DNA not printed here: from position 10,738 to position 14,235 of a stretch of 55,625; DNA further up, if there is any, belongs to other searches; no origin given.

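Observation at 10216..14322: PolC-type replicase without its proofreading exonuclease domain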

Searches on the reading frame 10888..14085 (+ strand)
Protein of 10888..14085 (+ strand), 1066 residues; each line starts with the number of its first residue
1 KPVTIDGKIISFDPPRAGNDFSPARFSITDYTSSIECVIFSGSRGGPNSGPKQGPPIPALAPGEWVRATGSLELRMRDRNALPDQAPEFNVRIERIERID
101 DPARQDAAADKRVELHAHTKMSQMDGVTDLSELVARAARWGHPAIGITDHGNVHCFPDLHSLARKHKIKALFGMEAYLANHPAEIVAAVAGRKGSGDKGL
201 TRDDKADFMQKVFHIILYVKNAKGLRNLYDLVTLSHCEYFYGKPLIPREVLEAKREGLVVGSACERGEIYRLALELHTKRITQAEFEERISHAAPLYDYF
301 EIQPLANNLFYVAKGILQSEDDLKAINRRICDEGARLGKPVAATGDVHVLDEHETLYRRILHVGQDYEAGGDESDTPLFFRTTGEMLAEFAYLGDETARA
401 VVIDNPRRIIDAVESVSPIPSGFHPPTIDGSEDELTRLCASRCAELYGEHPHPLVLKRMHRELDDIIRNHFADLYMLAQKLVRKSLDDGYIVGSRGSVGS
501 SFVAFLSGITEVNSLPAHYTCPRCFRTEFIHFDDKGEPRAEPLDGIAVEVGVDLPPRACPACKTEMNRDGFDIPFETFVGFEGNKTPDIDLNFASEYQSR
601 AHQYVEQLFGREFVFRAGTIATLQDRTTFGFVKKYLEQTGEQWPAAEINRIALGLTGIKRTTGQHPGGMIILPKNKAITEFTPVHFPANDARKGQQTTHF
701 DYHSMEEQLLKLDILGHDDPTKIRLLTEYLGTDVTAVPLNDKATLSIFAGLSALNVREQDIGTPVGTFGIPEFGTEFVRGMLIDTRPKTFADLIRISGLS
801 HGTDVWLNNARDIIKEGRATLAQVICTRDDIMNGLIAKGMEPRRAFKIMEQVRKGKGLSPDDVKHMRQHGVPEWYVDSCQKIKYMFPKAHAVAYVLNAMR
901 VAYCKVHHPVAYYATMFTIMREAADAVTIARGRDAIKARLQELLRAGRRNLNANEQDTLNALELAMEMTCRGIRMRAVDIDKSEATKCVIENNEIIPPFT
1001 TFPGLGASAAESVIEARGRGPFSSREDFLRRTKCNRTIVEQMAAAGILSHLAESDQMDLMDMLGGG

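Call 45: search_protein_representatives(protein=window:10888-14085:+)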
Query: 1066 residues. Proteins with E-value up to 0.001 (for the whole library): 15709; up to 1e-10: 7689; up to 1e-30: 1527. The best 150 are listed.
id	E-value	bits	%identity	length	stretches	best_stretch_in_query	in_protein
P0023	0.0e+00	1454.7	59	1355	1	1-1063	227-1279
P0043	0.0e+00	1059.7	53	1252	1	101-1057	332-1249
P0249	0.0e+00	1046.8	51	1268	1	8-1059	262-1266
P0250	2.6e-288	975.5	48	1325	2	204-1063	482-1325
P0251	1.6e-279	946.4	51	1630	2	205-1059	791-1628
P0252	2.6e-279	945.6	50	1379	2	211-1059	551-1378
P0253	1.3e-278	943.3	49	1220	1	101-1056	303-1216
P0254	1.5e-278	943.2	50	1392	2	210-1059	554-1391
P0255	7.5e-278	940.8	47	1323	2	209-1058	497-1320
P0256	2.1e-277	939.3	49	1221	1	99-1062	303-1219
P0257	5.4e-277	938.0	47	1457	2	212-1063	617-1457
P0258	3.1e-274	928.9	46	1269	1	3-1059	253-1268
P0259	1.8e-273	926.4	47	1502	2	204-1059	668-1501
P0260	2.2e-273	926.0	49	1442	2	211-1059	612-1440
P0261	2.8e-273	925.7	46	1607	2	212-1059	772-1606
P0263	4.4e-272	921.7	47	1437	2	206-1059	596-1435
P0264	4.4e-269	911.8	48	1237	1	87-1059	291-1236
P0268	1.0e-265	900.7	47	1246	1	91-1059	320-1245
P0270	3.1e-263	892.4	47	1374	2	188-1059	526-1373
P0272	8.8e-263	890.9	48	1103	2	212-1061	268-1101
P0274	6.5e-261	884.7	47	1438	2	211-1060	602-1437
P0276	4.4e-260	882.0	46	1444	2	211-1061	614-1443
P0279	1.9e-257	873.2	44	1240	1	2-1058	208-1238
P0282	2.1e-255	866.5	47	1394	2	212-1047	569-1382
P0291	7.8e-251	851.4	47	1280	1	3-1059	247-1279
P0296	1.5e-249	847.1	47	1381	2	215-1058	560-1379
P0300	1.1e-245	834.3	45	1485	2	206-1057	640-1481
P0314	7.0e-237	805.2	45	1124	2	209-1053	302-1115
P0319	3.9e-233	792.8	44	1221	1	109-1057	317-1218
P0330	7.2e-231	785.3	44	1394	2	213-1060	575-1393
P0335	4.5e-229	779.3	45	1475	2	213-1061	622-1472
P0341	4.5e-227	772.7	42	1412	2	211-1060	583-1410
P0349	2.1e-224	763.9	42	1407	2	210-1059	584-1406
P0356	9.8e-220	748.4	42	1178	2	211-1041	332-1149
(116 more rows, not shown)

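Call 48: list_cluster_members(proteins=[P0252, P0300, P0270, P0296, P0263, P0274, P0282, P0335, P0276, P0341])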
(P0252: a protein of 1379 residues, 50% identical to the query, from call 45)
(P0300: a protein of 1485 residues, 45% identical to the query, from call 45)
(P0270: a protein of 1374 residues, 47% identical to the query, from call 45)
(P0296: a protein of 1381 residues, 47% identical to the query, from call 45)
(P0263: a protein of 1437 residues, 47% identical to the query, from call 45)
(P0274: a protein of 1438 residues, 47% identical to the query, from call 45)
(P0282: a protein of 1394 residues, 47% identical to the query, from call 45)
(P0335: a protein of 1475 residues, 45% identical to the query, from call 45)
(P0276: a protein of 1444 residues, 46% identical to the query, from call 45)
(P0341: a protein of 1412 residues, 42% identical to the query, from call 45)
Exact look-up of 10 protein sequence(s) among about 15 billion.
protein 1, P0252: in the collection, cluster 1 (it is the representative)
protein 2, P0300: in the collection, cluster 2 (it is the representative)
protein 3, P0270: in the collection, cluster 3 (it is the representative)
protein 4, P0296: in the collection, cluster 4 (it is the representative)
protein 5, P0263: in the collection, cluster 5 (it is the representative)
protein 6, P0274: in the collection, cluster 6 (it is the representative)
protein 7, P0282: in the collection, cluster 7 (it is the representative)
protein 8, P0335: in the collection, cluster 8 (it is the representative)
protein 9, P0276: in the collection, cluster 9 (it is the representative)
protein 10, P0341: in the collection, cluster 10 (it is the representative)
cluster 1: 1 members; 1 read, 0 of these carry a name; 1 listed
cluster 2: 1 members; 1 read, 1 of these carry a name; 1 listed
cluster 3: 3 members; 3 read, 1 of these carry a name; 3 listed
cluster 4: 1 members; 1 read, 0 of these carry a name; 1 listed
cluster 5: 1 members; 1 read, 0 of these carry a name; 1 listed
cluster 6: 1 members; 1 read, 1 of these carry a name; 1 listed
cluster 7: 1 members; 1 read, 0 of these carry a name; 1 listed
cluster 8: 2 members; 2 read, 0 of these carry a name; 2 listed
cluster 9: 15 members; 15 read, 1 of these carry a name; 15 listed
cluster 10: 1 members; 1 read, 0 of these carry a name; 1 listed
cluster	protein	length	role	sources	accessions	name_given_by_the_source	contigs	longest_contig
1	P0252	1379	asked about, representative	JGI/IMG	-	-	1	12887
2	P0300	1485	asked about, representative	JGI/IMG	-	DNA polymerase-3 subunit alpha (Gram-positive type)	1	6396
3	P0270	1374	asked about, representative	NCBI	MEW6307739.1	MAG: PolC-type DNA polymerase III [Bacillota bacterium]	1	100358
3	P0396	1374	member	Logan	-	-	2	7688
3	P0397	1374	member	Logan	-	-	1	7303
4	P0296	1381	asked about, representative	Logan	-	-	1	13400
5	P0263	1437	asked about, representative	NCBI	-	-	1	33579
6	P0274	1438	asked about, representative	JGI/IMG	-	DNA polymerase-3 subunit alpha (Gram-positive type)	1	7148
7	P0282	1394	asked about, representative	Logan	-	-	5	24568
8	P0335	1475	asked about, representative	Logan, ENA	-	-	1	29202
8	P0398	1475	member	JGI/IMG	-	-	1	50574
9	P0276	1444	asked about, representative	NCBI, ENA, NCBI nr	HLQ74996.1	MAG TPA: PolC-type DNA polymerase III [Alloiococcus sp.] | PolC-type DNA polymerase III [Alloiococcus sp.]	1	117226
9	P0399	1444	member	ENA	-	-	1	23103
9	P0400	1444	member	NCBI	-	-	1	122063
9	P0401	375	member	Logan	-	-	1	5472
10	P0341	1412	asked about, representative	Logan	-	-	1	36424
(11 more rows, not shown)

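Call 76: list_cluster_members(proteins=[P0268, P0319, P0264, P0279, P0349, P0272, P0291, P0330, P0356, P0314])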
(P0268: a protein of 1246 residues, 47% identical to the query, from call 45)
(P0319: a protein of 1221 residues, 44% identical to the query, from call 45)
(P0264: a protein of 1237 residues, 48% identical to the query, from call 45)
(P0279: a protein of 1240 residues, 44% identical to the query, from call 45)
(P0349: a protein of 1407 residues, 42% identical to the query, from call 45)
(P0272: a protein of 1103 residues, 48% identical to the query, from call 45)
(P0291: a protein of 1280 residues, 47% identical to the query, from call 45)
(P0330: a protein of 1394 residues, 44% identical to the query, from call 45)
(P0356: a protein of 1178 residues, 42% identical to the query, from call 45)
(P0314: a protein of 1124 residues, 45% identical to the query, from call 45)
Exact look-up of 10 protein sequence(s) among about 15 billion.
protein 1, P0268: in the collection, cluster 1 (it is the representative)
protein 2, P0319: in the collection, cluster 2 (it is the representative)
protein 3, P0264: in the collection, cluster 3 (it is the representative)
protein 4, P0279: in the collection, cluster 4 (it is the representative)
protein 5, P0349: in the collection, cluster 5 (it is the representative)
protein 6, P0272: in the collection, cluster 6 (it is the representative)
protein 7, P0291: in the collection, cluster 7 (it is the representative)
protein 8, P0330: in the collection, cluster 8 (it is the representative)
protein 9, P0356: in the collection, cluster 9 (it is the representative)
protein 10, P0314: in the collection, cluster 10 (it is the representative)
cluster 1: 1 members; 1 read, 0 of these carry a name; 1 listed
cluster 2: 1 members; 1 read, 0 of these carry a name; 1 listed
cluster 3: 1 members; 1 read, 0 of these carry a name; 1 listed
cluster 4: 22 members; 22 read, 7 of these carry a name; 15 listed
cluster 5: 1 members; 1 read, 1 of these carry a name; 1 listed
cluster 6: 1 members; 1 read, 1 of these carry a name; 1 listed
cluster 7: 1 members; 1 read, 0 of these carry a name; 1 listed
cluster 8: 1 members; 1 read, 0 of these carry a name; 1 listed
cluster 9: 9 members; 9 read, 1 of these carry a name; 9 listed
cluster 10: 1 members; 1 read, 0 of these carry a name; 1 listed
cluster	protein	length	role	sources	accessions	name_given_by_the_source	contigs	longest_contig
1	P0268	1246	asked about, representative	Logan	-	-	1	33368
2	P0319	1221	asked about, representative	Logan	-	-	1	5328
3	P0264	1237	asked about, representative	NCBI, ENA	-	-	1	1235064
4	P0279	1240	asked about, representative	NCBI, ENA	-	-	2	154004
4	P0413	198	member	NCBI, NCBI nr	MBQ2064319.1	MAG: PolC-type DNA polymerase III, partial [Firmicutes bacterium] | PolC-type DNA polymerase III [Bacillota bacterium]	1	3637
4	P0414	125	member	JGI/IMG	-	DNA polymerase-3 subunit alpha (Gram-positive type)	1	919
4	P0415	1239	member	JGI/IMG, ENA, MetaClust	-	\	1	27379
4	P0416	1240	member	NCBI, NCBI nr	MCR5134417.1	MAG: PolC-type DNA polymerase III [Clostridiales bacterium] | PolC-type DNA polymerase III [Clostridiales bacterium]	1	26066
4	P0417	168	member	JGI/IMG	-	DNA polymerase-3 subunit alpha (Gram-positive type)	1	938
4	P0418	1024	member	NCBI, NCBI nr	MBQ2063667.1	MAG: PolC-type DNA polymerase III, partial [Firmicutes bacterium] | PolC-type DNA polymerase III [Bacillota bacterium]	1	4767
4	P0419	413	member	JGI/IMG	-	DNA polymerase-3 subunit alpha (Gram-positive type)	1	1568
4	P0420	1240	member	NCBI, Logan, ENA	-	-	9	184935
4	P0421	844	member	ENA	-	-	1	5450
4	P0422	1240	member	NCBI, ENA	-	-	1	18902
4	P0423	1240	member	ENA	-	-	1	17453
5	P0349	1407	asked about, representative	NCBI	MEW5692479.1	MAG: PolC-type DNA polymerase III [Candidatus Hydrogenedentota bacterium]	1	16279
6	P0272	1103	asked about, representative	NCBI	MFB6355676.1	MAG: PolC-type DNA polymerase III [bacterium]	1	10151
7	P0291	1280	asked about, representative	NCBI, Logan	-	-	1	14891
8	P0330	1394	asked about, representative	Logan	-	-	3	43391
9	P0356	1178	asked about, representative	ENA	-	-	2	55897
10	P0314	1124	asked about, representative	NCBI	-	-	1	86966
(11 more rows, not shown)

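Call 81: find_encoding_contigs(protein=P0349, flank=6000, max_places=2)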
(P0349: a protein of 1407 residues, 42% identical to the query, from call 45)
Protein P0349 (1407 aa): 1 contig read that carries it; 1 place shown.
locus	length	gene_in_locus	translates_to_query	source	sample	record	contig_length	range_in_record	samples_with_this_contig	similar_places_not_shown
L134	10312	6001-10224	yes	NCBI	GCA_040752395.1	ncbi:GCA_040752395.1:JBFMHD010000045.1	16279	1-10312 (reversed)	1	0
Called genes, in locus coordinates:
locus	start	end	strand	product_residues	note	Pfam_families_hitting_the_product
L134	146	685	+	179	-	-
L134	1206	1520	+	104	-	PF04365:BrnT_toxin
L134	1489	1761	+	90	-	PF12441:CopG_antitoxin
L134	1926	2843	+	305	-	PF01370:Epimerase, PF05368:NmrA, PF13460:NAD_binding_10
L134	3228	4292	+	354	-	PF04551:GcpE, PF26540:GcpE_C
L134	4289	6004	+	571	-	PF00587:tRNA-synt_2b, PF04073:tRNA_edit, PF03129:HGTP_anticodon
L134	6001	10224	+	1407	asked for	PF02811:PHP, PF00929:RNase_T, PF16473:Rv2179c-like (faint), PF02811:PHP, PF07733:DNA_pol3_alpha, PF17657:DNA_pol3_finger, PF14579:HHH_6, PF12836:HHH_3 (weak)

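Call 82: find_encoding_contigs(protein=P0252, flank=6000, max_places=2)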
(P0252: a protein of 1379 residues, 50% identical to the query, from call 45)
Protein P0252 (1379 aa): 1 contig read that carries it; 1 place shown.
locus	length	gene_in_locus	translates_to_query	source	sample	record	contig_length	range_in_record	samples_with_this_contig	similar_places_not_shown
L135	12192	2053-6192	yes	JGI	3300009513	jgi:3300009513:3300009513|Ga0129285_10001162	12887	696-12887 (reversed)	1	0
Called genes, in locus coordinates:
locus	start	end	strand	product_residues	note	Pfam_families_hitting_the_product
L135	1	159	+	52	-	?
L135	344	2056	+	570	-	PF00587:tRNA-synt_2b, PF04073:tRNA_edit, PF03129:HGTP_anticodon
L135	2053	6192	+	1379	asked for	PF02811:PHP, PF07733:DNA_pol3_alpha, PF17657:DNA_pol3_finger, PF14579:HHH_6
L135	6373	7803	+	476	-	PF02127:Peptidase_M18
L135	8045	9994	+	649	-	PF12895:ANAPC3 (faint), PF24575:TPR_Slam (faint), PF00515:TPR_1 (faint), PF07719:TPR_2 (faint), PF13176:TPR_7 (faint), PF13432:TPR_16, PF13174:TPR_6 (weak), PF13432:TPR_16 (weak), +7 more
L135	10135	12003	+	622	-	PF00515:TPR_1, PF13414:TPR_11, PF13432:TPR_16, PF13414:TPR_11, PF13432:TPR_16, PF13414:TPR_11, PF00515:TPR_1, PF07719:TPR_2, +23 more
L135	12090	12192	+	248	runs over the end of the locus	PF12836:HHH_3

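Call 84: find_homologous_proteins(query=L135:344-2053:+, max_evalue=1e-50)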
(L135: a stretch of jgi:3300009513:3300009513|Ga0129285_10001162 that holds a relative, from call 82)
Query L135:344-2053:+ (570 aa): 8000 proteins with E <= 1e-50 among 8000 candidates; the best 120 are listed.
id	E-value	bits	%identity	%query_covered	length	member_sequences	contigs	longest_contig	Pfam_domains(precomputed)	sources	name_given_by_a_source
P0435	0.0e+0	1293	100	100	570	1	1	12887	PF03129.26,PF00587.31,PF04073.21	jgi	-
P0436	1.8e-266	903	70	100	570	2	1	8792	PF03129.26,PF00587.31,PF04073.21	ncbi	-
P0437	5.4e-266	902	69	100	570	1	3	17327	PF03129.26,PF00587.31,PF04073.21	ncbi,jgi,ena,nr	ncbi:MAG TPA: proline--tRNA ligase [bacterium]|nr:proline--tRNA ligase [bacterium]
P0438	1.1e-217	742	58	100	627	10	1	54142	PF03129.26,PF00587.31,PF04073.21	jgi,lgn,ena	-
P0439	1.7e-217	742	57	98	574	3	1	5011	PF03129.26,PF00587.31,PF04073.21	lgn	-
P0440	6.3e-217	740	57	99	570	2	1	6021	PF03129.26,PF00587.31,PF04073.21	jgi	jgi:prolyl-tRNA synthetase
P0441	8.2e-217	739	60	95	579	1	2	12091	PF03129.26,PF00587.31,PF04073.21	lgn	-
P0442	2.4e-216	738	57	99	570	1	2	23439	PF03129.26,PF00587.31,PF04073.21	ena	-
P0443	3.4e-216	737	57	99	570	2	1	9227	PF03129.26,PF00587.31,PF04073.21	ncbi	ncbi:MAG: proline--tRNA ligase [Desulfomonilaceae bacterium]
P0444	1.8e-215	735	57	99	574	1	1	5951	PF03129.26,PF00587.31,PF04073.21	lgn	-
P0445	1.9e-215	735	57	99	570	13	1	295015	PF03129.26,PF00587.31,PF04073.21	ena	-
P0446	2.2e-215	735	57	99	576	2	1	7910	PF03129.26,PF00587.31,PF04073.21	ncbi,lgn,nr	ncbi:MAG: proline--tRNA ligase [Candidatus Manganitrophaceae bacterium]|nr:MAG: proline--tRNA ligase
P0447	2.2e-215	735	59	98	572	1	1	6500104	PF03129.26,PF00587.31,PF04073.21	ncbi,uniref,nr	ncbi:proline--tRNA ligase [Desulfomonile tiedjei]|uniref:Proline--tRNA ligase n=1 Tax=Desulfomonile 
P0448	2.4e-215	735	57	98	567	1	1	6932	PF03129.26,PF00587.31,PF04073.21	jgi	jgi:prolyl-tRNA synthetase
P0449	2.6e-215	734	57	99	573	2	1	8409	PF03129.26,PF00587.31,PF04073.21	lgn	-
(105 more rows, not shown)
